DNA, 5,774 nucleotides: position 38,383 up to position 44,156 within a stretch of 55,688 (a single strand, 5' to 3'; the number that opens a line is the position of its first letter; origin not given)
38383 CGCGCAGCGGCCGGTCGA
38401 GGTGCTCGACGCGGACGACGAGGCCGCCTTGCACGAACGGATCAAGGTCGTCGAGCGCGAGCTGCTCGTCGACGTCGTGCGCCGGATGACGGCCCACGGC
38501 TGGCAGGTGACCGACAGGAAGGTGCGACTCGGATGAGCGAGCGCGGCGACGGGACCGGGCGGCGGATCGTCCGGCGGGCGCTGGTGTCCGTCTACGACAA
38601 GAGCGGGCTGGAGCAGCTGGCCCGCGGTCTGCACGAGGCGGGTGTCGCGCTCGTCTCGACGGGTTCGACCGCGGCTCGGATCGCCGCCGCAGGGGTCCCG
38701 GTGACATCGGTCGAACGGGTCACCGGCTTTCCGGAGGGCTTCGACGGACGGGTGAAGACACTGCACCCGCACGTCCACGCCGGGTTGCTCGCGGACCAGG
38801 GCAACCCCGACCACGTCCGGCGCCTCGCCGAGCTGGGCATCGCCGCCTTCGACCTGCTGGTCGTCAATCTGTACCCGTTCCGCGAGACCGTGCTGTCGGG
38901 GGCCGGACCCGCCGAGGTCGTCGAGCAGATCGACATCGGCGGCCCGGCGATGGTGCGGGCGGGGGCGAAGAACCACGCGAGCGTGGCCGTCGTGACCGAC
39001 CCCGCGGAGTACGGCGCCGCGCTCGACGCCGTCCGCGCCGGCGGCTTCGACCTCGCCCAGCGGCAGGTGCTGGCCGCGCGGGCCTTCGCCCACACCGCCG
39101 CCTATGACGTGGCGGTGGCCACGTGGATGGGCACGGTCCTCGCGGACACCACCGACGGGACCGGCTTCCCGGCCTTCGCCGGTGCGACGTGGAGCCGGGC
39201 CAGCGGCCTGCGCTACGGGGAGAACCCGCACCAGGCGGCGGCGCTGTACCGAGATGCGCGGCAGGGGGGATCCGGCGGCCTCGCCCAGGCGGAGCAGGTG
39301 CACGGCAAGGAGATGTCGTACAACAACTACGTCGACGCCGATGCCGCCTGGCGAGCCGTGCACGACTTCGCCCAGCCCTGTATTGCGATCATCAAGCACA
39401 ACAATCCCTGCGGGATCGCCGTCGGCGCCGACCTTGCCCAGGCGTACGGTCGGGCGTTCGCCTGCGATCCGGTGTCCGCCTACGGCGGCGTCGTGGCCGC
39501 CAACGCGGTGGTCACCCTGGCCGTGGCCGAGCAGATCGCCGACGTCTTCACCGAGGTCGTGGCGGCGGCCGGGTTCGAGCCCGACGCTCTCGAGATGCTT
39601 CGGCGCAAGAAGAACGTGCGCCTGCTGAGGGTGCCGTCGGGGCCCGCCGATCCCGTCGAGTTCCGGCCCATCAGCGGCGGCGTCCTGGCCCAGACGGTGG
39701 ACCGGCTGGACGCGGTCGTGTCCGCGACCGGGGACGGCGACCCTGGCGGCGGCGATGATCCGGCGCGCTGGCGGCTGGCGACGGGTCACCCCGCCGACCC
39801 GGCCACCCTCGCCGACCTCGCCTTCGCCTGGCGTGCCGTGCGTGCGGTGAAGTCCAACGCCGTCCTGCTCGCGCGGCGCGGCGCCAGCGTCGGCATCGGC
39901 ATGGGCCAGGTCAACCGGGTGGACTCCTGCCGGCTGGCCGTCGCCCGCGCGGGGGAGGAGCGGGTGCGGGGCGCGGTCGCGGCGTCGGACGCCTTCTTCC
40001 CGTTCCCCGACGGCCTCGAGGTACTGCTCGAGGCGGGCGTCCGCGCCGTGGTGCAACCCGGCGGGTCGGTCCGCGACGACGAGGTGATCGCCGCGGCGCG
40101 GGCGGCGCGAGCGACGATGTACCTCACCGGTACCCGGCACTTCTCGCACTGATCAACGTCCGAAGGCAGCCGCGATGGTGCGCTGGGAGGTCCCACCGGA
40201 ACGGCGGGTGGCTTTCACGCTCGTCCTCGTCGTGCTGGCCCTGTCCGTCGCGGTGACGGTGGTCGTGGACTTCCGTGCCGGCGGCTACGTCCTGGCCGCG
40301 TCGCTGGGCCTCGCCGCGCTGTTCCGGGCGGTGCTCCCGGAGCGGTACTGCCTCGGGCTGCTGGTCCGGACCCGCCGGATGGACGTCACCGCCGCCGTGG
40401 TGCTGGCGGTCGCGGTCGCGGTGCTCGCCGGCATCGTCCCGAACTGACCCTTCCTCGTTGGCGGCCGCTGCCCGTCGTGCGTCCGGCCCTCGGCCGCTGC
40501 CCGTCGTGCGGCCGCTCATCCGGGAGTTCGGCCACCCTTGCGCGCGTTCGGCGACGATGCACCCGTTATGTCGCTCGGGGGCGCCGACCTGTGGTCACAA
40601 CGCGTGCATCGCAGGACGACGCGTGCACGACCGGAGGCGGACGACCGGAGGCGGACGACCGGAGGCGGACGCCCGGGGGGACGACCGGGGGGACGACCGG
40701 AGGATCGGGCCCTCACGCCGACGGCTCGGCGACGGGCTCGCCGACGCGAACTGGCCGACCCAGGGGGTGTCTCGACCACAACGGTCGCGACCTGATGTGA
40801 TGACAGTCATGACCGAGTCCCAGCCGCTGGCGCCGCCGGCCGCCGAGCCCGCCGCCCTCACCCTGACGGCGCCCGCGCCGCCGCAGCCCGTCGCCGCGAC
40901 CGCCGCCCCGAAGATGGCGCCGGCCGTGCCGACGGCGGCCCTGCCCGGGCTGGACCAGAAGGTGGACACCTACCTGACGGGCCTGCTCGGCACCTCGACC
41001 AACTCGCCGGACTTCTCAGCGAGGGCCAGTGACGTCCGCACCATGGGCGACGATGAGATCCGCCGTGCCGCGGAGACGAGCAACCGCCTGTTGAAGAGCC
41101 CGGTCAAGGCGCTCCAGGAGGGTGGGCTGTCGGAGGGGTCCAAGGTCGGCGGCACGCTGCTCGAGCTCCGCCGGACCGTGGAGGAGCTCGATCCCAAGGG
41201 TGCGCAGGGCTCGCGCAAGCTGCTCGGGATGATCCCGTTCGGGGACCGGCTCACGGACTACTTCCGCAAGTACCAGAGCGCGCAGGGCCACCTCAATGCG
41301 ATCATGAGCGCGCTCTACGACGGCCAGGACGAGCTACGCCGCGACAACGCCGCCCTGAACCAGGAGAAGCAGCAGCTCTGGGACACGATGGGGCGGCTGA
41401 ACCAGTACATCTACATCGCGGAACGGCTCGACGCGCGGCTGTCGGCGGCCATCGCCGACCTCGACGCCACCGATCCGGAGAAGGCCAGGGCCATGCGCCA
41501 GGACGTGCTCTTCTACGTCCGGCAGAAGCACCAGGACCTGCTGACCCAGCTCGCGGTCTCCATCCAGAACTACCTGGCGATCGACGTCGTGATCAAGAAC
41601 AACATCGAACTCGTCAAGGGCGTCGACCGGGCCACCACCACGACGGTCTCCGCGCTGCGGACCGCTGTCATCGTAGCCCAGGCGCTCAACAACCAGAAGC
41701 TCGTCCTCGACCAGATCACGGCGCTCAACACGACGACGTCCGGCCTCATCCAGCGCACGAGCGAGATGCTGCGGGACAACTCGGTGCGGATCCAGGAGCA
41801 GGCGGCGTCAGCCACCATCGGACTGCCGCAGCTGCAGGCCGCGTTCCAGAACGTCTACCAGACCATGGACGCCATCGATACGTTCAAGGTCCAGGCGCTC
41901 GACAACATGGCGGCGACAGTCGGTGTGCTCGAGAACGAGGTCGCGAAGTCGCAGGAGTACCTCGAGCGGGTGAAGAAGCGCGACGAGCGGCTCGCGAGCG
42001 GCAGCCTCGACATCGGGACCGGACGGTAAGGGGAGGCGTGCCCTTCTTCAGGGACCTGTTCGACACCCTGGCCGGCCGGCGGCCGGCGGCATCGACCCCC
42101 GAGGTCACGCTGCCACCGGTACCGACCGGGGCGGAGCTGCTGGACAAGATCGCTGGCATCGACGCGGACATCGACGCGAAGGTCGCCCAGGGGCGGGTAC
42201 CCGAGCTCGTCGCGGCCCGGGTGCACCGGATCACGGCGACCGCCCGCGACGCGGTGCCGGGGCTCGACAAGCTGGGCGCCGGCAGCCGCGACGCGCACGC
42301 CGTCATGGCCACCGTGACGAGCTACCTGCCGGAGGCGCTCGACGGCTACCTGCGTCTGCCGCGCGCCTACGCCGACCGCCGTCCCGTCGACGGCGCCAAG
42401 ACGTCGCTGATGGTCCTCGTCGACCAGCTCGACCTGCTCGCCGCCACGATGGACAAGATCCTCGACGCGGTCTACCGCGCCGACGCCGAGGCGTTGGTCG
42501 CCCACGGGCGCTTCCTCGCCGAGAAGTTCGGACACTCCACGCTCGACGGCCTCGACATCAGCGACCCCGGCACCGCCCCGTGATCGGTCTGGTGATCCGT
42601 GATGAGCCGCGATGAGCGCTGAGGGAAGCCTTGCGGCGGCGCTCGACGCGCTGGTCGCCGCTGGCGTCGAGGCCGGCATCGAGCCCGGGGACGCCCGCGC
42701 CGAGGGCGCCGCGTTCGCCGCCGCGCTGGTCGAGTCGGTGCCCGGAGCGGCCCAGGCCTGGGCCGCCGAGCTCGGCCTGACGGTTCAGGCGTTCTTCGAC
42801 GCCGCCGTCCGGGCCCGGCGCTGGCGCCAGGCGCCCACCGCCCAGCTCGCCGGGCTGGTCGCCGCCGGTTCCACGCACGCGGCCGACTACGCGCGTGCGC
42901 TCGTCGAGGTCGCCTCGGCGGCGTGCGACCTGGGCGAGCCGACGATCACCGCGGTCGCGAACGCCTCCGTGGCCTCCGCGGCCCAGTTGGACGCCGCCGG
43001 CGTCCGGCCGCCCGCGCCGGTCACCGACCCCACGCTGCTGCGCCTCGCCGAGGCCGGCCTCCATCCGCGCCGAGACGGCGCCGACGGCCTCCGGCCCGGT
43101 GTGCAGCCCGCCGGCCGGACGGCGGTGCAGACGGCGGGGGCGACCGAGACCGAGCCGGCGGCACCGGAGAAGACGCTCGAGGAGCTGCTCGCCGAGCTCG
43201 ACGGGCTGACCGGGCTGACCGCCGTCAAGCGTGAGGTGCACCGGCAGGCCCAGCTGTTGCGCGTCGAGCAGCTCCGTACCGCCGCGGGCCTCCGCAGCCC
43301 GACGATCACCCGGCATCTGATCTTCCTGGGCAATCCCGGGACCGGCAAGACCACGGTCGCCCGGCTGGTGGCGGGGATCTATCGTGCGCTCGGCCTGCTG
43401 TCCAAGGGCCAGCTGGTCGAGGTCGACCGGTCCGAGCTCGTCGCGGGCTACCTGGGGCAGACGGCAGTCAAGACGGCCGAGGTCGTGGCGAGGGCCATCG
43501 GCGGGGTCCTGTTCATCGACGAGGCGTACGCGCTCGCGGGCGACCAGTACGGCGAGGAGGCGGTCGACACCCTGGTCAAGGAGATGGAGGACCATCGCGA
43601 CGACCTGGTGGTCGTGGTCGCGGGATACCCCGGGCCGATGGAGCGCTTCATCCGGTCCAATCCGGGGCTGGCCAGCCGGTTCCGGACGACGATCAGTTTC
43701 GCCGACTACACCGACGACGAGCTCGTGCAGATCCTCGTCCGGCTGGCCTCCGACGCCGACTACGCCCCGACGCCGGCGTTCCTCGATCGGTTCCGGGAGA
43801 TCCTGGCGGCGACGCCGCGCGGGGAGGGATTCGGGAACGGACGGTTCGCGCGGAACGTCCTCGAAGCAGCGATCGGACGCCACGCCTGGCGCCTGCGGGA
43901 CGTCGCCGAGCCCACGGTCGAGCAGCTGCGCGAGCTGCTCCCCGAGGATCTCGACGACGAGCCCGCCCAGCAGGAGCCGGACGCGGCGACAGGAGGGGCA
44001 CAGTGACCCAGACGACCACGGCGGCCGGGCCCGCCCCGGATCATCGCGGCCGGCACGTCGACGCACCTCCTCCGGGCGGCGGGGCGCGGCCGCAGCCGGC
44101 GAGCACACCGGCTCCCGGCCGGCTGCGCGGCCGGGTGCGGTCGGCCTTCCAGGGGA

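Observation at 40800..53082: TelA-to-FHA supercluster: the PknG/GlnH/GlnX nutrient-sensing operon fused to a TerY-P-like vWA/PP2C/kinase triad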

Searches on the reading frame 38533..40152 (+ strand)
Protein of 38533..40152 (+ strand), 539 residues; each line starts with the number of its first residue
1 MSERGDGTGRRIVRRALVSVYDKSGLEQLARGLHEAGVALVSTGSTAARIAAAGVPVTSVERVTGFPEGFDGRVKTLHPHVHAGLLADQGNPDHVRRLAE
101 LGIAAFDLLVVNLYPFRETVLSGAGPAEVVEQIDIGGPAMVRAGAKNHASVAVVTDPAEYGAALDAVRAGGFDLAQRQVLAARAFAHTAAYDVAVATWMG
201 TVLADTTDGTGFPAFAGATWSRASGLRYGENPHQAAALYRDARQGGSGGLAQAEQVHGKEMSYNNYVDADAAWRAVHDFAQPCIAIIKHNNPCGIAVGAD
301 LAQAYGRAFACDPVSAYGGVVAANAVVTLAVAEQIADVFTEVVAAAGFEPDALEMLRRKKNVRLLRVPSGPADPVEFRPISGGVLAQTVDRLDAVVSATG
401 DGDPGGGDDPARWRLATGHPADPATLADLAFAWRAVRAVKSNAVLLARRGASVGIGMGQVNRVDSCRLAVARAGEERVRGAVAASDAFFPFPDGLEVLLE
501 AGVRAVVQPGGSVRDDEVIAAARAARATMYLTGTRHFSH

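Call 37: search_protein_families(library=pfam, proteins=[window:38533-40152:+], max_evalue=0.0001)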
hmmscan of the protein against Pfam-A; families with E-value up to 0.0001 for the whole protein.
window:38533-40152:+ (539 aa): 2 families
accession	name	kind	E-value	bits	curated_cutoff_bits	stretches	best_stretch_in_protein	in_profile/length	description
PF01808.24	AICARFT_IMPCHas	-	5.6e-110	368.1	25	1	145-471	2-310/311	AICARFT/IMPCHase bienzyme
PF02142.27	MGS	-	7.6e-18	64.9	24.1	1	26-138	2-93/94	MGS-like domain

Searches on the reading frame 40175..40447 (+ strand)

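Call 37: search_protein_families(library=pfam, proteins=[window:40175-40447:+], max_evalue=0.0001)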
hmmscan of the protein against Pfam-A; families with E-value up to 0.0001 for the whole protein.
window:40175-40447:+ (90 aa): 1 family
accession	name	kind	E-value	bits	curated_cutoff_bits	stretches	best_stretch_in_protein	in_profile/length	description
PF11222.13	DUF3017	-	1.7e-11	44.7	25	1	14-85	1-72/74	Protein of unknown function (DUF3017)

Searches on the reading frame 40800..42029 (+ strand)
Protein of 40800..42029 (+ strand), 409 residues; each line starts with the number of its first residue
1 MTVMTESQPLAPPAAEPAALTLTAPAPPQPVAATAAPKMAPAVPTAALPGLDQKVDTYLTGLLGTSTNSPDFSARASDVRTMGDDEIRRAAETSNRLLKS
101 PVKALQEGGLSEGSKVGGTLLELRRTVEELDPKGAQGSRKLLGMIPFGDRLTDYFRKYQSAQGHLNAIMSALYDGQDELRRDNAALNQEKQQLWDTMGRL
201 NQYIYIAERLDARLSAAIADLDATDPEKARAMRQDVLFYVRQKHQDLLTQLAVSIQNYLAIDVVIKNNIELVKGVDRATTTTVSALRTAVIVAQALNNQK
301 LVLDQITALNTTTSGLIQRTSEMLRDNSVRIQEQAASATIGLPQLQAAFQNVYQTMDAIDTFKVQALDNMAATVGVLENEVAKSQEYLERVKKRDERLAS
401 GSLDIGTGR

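Call 7: search_protein_families(library=pfam, proteins=[window:40800-42029:+], max_evalue=0.01)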
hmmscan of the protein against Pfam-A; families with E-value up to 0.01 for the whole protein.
window:40800-42029:+ (409 aa): 2 families
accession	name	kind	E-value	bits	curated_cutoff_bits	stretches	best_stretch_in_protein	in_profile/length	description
PF05816.16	TelA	-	3e-94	316.2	30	1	77-390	14-332/332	Toxic anion resistance protein (TelA)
PF25802.1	WWC1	-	0.0077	16.6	27.8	0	156-252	18-115/135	WWC1-like, helical hairpin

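Call 8: search_protein_families(library=padloc, proteins=[window:40800-42029:+], max_evalue=0.01)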
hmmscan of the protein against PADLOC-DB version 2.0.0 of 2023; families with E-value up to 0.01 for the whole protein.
window:40800-42029:+ (409 aa): 0 families

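Call 9: search_protein_families(library=ncbifam, proteins=[window:40800-42029:+], max_evalue=0.001)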
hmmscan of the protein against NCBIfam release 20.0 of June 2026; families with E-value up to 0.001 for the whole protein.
window:40800-42029:+ (409 aa): 0 families

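Call 73: search_solved_structures(query=window:40800-42029:+, max_evalue=0.01)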
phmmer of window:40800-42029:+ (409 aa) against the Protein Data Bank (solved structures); distinct sequences matched with E-value up to 0.01: 0.

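Call 80: search_protein_families(library=padloc, proteins=[window:40800-42029:+], max_evalue=10)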
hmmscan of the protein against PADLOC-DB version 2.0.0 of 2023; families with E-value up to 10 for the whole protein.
window:40800-42029:+ (409 aa): 0 families

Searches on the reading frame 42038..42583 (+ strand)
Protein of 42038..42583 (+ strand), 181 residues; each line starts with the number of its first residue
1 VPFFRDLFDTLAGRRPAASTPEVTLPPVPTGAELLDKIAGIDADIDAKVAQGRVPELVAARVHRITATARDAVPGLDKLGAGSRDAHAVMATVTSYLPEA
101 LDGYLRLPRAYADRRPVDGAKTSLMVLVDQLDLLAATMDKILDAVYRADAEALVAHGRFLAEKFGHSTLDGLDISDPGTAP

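Call 7: search_protein_families(library=pfam, proteins=[window:42038-42583:+], max_evalue=0.01)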
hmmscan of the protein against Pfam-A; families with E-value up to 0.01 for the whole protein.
window:42038-42583:+ (181 aa): 0 families

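Call 8: search_protein_families(library=padloc, proteins=[window:42038-42583:+], max_evalue=0.01)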
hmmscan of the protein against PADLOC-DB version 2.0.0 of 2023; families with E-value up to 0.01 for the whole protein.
window:42038-42583:+ (181 aa): 0 families

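Call 9: search_protein_families(library=ncbifam, proteins=[window:42038-42583:+], max_evalue=0.001)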
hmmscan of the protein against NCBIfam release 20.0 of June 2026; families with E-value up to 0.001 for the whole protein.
window:42038-42583:+ (181 aa): 0 families

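Call 28: search_solved_structures(query=window:42038-42583:+, max_evalue=1)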
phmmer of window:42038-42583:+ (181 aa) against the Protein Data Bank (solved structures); distinct sequences matched with E-value up to 1: 0.

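Call 79: predict_structure(protein=window:42038-42583:+)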
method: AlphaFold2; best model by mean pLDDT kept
length: 181 residues; sequences in the alignment: 1
mean_pLDDT: 49.2   pTM: 0.32
mean pLDDT of the five models: 49.2, 49.0, 46.1, 43.2, 41.3
residues with pLDDT >= 90: 0; 70-90: 0; 50-70: 106; < 50: 75
segments of 3 or more residues with pLDDT < 50: 1-42, 72-82, 168-170, 177-181
pLDDT, mean of each block of 10 residues (from residue 1): 40 39 39 42 50 54 53 47 51 53 52 51 54 54 53 54 53 50 41
secondary structure, 60 per line:
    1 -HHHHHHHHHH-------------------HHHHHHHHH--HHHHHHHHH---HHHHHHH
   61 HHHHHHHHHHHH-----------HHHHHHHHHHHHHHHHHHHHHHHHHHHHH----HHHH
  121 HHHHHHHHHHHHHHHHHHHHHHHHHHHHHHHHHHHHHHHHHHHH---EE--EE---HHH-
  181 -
elements in order: H2-11 H31-39 H42-50 H54-72 H84-112 H117-164

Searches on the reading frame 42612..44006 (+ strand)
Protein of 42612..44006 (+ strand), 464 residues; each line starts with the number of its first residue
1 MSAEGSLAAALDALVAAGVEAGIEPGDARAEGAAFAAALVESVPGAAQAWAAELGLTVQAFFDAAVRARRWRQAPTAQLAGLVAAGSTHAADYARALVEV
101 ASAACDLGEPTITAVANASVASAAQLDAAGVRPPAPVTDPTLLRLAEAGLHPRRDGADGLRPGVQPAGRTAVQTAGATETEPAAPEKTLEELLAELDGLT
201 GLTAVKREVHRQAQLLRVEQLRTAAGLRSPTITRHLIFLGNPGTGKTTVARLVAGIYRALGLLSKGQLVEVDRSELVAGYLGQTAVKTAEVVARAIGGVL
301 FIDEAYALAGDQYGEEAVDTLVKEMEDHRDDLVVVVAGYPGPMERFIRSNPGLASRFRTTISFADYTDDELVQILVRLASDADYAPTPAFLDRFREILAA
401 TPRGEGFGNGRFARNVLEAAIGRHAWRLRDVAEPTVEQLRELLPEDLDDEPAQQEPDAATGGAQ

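Call 7: search_protein_families(library=pfam, proteins=[window:42612-44006:+], max_evalue=0.01)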
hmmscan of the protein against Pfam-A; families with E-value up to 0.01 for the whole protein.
window:42612-44006:+ (464 aa): 8 families
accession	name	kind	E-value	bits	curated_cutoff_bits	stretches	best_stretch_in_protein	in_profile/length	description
PF17866.7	AAA_lid_6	-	3.5e-17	62.6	24.3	1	391-447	4-60/60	AAA lid domain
PF00004.35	AAA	-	8.5e-17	62.3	21.2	1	236-348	1-116/131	ATPase family associated with various cellular activities (AAA)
PF01078.27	Mg_chelatase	-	0.00026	20.9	20.3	0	234-279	23-65/207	Magnesium chelatase, subunit ChlI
PF05496.18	RuvB_N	-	0.00028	21.1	27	1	224-334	25-117/159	Holliday junction DNA helicase RuvB P-loop domain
PF13401.12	AAA_22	-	0.00029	21.6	27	0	245-340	17-124/130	AAA domain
PF07728.20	AAA_5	-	0.0011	19.4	22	1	235-305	1-75/139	AAA domain (dynein-related subfamily)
PF20720.3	nSTAND3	-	0.0045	17.2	27.2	1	234-260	18-44/155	Novel STAND NTPase 3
PF13604.12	AAA_30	-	0.0084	16.3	27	1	235-329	20-116/191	AAA domain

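Call 8: search_protein_families(library=padloc, proteins=[window:42612-44006:+], max_evalue=0.01)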
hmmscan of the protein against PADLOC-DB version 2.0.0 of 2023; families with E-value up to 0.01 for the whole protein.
window:42612-44006:+ (464 aa): 7 families
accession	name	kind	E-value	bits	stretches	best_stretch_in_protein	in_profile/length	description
PDLC04232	IetA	-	4.3e-08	30.9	1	183-309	63-187/330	-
PDLC02196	IetA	-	3.1e-07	28.2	1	232-310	121-194/374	-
PDLC00915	TRIP13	-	1.9e-06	25.5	1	232-296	62-126/302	TRIP13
PDLC02195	IetA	-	0.00026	18.4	1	231-309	135-208/395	-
PDLC04140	mad8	-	0.00079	17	1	234-329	28-115/314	mads_8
PDLC03838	DolB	-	0.0039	14.5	0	236-277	169-208/375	-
PDLC00141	GajB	-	0.0042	13.4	0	233-256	15-38/572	UrvD helicase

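Call 9: search_protein_families(library=ncbifam, proteins=[window:42612-44006:+], max_evalue=0.001)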
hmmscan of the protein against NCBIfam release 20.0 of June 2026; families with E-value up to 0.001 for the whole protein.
window:42612-44006:+ (464 aa): 11 families
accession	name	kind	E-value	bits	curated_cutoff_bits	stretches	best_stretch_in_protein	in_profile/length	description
TIGR02881.1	spore_V_K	equivalog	2.5e-76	256.2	422.95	1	194-446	3-260/261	stage V sporulation protein K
TIGR03922.1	T7SS_EccA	equivalog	3.8e-69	233.7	466.65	1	181-447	257-548/557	type VII secretion AAA-ATPase EccA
TIGR02880.1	cbbX_cfxQ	equivalog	2.3e-63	214.2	459.25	1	186-437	10-266/284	CbbX protein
NF042959.1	IteA_antiphage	equivalog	5.1e-07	29.2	510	1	232-313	124-200/367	anti-phage ATPase IteA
NF000868.0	PRK00080.1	equivalog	3.2e-06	26.3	282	1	222-334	40-135/330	Holliday junction branch migration DNA helicase RuvB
NF003069.1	PRK03992.1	subfamily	4.1e-06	26.2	500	1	235-312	167-240/379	proteasome-activating nucleotidase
TIGR00635.1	ruvB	equivalog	7.7e-06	25.2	299.05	1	225-334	22-114/305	Holliday junction branch migration DNA helicase RuvB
TIGR01242.2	TIGR01242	subfamily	9.1e-06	24.9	500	1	234-311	149-222/362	proteasome-activating nucleotidase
NF009881.0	PRK13341.1-2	equivalog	0.00071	17.6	651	0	235-262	54-81/736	AAA family ATPase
NF003992.0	PRK05472.2-1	equivalog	0.00074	18.7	226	0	172-323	9-154/249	redox-sensing transcriptional repressor Rex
TIGR02902.1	spore_lonB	equivalog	0.00095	17.9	723.3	0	233-254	86-107/531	ATP-dependent protease LonB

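Call 74: search_solved_structures(query=window:42612-44006:+, max_evalue=1e-15)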
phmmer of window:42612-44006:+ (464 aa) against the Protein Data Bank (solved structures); distinct sequences matched with E-value up to 1e-15: 3.
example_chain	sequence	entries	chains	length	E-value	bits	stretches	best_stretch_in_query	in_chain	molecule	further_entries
3zuh_A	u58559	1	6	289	2.3e-57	198.3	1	190-432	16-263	PROTEIN CBBX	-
3syk_A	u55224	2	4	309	2.5e-57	198.2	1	185-432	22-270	Protein CbbX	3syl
9lur_A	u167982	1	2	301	1e-53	186.2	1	181-447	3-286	ESX-1 secretion system protein EccA1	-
